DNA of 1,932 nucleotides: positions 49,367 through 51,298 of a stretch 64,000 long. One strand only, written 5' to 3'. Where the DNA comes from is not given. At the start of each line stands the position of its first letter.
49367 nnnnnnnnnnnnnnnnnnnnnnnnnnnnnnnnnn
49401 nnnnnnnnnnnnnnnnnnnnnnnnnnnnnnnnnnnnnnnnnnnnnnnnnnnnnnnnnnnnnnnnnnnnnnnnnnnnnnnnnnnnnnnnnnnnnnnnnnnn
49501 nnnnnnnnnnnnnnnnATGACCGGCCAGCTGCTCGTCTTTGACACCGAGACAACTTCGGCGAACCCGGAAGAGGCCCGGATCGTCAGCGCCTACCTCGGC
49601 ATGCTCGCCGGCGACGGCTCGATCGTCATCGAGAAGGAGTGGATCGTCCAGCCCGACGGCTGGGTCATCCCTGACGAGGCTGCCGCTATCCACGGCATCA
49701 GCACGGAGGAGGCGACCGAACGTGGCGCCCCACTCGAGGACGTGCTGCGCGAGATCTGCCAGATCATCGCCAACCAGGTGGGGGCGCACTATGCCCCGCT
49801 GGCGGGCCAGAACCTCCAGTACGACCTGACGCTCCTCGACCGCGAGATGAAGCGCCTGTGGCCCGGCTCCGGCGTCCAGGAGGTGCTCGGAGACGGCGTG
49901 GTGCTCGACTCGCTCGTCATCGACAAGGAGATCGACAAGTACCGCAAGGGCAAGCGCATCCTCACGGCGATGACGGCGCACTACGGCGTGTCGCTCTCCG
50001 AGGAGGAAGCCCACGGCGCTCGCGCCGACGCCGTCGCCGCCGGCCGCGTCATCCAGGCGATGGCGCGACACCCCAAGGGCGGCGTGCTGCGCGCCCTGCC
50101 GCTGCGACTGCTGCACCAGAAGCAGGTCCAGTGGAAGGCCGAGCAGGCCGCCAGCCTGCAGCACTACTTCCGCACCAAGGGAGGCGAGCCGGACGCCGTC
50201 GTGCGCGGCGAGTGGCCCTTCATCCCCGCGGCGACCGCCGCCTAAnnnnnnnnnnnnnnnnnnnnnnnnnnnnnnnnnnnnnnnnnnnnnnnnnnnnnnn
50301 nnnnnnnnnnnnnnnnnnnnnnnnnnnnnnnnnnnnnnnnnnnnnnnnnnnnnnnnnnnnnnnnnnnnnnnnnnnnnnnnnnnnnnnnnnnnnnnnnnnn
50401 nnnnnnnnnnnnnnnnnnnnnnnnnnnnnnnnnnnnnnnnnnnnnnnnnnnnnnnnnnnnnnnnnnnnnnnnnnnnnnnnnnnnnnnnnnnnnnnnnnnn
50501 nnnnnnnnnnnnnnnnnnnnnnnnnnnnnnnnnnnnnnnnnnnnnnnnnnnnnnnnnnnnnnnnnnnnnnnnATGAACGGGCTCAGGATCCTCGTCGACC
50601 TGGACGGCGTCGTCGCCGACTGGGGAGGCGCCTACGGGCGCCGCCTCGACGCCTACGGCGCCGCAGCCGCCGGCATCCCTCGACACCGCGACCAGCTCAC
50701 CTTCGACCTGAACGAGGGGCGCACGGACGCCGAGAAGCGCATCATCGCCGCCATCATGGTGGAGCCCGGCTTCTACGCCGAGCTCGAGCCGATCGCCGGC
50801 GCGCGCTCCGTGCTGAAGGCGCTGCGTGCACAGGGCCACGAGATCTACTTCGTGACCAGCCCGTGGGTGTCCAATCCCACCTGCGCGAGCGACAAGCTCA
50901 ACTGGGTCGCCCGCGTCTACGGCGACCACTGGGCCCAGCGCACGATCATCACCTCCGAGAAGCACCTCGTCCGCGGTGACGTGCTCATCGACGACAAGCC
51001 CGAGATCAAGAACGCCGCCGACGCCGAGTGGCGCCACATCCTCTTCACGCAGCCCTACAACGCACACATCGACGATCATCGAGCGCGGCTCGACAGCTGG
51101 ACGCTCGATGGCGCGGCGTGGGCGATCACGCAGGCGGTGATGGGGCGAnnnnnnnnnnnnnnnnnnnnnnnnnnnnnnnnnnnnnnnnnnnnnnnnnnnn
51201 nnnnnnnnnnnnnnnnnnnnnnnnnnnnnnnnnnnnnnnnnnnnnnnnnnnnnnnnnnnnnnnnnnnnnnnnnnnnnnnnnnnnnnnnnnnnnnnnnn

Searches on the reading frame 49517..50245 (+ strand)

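Call 16: search_protein_families(library=phrogs, proteins=[window:49517-50245:+], max_evalue=0.001)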
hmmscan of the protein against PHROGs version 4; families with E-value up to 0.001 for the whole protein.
window:49517-50245:+ (242 aa): 1 family
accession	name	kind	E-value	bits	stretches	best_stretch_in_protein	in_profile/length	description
phrog_192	-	DNA, RNA and nucleotide metabolism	3.6e-33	116.4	1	1-212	104-296/397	DNA polymerase exonuclease subunit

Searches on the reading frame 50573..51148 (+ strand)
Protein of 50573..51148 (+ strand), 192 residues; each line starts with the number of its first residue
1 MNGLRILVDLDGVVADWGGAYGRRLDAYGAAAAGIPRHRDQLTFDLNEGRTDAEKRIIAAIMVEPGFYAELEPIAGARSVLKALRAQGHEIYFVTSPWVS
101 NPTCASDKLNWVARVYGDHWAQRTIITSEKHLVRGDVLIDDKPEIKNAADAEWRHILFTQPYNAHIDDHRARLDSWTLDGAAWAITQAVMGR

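Call 57: search_protein_families(library=pfam, proteins=[window:50573-51148:+], max_evalue=0.01)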
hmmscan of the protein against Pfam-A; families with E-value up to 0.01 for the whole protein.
window:50573-51148:+ (192 aa): 2 families
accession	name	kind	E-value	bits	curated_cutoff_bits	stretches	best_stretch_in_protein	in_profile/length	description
PF06941.18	NT5C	-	8e-29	101.2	24.8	1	6-177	4-168/180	5' nucleotidase, deoxy (Pyrimidine), cytosolic type C protein (NT5C)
PF13344.12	Hydrolase_6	-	0.0064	17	27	0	70-95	12-37/101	Haloacid dehalogenase-like hydrolase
